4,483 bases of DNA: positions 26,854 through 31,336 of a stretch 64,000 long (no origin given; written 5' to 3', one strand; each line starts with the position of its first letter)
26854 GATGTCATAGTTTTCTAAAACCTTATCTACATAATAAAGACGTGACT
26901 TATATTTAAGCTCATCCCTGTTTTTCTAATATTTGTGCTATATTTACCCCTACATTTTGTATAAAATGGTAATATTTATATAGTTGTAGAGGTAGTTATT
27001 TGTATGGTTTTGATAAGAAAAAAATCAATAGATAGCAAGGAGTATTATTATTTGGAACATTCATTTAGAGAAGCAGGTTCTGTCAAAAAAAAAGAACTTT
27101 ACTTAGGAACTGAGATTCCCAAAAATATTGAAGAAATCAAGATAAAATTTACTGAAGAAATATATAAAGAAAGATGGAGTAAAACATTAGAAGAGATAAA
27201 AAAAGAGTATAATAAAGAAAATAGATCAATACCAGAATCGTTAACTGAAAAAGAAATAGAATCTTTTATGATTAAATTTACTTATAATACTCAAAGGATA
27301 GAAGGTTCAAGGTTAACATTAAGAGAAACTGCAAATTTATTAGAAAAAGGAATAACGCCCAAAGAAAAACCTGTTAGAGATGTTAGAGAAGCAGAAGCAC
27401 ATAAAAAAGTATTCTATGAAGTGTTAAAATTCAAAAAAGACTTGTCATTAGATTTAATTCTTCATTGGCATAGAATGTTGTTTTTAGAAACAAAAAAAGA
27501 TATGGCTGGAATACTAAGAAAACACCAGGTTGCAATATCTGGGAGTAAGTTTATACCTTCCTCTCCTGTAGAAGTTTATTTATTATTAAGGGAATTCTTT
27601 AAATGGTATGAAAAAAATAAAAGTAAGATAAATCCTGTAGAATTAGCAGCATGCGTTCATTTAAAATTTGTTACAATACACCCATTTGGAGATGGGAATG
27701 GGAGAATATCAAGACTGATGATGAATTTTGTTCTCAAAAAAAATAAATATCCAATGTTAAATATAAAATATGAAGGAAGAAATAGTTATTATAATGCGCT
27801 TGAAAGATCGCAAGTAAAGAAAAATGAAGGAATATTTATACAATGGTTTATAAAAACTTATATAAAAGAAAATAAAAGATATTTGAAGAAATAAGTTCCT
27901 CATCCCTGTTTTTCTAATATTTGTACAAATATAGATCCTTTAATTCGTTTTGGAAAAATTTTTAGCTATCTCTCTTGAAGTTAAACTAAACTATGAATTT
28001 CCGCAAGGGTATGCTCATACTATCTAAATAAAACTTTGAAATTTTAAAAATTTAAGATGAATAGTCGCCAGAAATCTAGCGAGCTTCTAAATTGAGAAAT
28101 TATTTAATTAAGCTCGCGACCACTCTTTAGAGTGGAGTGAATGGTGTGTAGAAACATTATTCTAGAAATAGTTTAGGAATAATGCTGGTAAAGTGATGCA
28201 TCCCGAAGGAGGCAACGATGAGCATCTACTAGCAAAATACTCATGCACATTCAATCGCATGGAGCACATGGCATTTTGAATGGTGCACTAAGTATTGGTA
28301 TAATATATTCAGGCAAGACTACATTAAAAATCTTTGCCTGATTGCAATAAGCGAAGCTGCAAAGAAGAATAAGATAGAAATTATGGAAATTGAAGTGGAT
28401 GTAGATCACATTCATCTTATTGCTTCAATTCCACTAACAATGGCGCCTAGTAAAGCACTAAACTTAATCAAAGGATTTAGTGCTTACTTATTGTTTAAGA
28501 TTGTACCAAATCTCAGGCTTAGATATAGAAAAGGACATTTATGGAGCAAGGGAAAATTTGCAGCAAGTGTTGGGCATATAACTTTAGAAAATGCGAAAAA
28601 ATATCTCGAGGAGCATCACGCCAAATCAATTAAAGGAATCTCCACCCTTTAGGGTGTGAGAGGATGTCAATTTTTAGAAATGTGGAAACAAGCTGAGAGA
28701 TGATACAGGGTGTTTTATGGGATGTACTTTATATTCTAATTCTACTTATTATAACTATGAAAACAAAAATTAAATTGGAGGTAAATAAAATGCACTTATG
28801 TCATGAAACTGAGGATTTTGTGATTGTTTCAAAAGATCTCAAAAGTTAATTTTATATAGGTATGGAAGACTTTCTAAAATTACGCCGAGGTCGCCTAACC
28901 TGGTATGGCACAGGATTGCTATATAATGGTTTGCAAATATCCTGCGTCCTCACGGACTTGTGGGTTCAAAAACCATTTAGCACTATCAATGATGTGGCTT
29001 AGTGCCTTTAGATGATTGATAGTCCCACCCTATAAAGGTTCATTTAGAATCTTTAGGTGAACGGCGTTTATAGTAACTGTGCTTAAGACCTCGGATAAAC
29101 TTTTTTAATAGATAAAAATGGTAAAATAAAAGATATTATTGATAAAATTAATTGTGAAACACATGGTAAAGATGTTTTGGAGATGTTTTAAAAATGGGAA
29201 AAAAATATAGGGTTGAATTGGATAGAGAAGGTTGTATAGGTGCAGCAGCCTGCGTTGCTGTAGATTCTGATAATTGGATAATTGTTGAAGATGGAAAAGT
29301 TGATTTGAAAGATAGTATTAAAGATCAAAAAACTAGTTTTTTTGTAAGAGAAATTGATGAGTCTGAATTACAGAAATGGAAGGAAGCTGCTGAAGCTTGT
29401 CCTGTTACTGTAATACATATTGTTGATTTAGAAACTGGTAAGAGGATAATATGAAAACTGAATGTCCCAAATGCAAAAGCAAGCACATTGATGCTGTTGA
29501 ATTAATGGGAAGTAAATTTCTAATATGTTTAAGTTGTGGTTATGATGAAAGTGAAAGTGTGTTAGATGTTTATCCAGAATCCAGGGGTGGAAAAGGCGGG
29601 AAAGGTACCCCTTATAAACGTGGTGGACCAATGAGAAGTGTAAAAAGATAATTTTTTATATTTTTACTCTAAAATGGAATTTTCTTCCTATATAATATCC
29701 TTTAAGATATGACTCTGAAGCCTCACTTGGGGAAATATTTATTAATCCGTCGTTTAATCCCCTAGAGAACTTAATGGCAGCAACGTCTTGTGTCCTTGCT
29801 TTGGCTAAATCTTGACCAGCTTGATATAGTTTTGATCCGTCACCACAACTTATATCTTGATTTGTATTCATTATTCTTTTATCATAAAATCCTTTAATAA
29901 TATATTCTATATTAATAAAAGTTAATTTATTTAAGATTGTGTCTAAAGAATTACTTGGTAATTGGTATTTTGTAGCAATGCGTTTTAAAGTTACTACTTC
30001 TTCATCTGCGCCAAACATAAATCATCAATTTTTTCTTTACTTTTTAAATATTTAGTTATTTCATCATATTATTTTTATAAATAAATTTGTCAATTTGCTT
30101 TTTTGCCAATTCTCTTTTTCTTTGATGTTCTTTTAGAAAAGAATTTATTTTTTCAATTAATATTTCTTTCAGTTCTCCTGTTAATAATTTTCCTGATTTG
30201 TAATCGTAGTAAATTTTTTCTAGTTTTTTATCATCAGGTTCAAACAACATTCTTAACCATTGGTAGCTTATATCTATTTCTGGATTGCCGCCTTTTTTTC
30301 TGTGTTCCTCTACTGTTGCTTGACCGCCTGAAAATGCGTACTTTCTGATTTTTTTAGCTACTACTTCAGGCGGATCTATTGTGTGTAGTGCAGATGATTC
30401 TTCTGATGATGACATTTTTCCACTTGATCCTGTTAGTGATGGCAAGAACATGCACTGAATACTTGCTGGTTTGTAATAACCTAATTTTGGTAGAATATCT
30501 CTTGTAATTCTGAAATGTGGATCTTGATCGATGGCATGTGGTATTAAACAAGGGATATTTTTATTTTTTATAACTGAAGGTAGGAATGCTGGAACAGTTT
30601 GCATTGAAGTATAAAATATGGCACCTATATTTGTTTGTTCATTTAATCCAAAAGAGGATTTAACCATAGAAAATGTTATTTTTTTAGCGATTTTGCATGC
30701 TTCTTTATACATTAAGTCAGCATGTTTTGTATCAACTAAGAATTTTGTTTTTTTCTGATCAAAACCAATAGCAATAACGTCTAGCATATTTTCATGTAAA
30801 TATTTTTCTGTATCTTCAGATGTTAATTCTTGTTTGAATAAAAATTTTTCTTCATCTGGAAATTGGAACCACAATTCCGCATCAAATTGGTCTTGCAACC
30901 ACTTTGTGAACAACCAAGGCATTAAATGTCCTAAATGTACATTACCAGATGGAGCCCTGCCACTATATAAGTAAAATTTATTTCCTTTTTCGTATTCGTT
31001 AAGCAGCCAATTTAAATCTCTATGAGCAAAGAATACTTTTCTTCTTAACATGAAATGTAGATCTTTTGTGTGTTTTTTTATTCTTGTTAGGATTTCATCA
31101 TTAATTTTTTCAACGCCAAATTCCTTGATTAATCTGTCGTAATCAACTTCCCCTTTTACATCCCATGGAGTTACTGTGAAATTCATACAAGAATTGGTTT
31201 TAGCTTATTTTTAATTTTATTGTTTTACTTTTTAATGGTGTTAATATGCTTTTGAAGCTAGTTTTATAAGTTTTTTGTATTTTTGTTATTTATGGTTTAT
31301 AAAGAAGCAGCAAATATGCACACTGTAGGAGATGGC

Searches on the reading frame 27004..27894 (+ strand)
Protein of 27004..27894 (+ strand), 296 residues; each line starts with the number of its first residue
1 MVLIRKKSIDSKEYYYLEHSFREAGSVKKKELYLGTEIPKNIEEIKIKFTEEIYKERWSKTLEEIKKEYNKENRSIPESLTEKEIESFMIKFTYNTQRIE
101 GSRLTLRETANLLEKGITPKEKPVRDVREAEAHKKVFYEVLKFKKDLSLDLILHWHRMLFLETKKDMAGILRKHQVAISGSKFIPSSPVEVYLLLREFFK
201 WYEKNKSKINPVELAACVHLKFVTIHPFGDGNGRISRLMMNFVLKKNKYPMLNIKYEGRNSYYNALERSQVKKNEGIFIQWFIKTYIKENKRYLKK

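Call 38: search_protein_families(library=pfam, proteins=[window:27004-27894:+], max_evalue=0.0001)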
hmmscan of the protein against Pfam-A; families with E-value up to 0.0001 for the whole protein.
window:27004-27894:+ (296 aa): 1 family
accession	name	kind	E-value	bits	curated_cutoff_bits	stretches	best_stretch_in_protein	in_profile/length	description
PF02661.23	Fic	-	4e-22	79.3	24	1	147-244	2-93/93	Fic/DOC family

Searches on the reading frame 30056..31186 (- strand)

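Call 39: search_protein_families(library=pfam, proteins=[window:30056-31186:-], max_evalue=0.0001)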
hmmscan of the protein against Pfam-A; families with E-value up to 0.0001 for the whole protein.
window:30056-31186:- (376 aa): 1 family
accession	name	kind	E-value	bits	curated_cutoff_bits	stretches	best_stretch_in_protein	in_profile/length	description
PF00579.31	tRNA-synt_1b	-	3.5e-23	82.8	21.1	1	68-352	3-292/292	tRNA synthetases class I (W and Y)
